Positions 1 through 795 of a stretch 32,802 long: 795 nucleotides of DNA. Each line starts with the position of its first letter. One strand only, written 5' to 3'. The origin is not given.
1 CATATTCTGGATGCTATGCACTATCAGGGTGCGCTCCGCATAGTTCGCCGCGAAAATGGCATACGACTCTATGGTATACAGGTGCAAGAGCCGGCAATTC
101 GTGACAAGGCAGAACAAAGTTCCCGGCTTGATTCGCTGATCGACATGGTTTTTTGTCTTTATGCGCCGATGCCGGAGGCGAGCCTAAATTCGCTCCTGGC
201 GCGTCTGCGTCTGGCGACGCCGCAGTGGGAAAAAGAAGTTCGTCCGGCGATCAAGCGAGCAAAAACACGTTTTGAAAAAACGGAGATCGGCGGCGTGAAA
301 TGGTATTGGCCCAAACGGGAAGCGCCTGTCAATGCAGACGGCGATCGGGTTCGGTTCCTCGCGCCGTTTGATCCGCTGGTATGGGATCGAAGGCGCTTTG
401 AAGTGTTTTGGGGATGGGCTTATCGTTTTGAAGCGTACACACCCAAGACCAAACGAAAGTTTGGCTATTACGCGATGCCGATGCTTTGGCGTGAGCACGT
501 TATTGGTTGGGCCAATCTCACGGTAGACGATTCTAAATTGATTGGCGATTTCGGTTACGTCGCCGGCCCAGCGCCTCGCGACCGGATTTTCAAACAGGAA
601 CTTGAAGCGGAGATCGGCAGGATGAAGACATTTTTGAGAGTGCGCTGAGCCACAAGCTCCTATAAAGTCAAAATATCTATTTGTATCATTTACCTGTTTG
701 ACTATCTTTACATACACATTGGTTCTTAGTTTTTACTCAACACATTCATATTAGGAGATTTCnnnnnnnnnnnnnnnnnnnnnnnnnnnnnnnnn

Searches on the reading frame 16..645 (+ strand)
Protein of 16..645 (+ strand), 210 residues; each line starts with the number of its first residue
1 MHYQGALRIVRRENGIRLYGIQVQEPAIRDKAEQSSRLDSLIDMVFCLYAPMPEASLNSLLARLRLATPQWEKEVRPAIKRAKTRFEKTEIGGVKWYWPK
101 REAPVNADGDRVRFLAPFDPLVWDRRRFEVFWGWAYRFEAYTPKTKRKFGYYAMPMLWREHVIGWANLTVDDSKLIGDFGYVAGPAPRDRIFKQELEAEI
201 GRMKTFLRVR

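Call 22: search_protein_families(library=pfam, proteins=[window:16-645:+], max_evalue=0.001)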
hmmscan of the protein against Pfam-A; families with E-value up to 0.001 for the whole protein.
window:16-645:+ (210 aa): 1 family
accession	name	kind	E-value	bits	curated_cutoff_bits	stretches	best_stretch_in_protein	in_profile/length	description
PF06224.18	AlkZ-like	-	8.6e-22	78.6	25.9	1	1-206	131-329/329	DNA glycosylase AlkZ-like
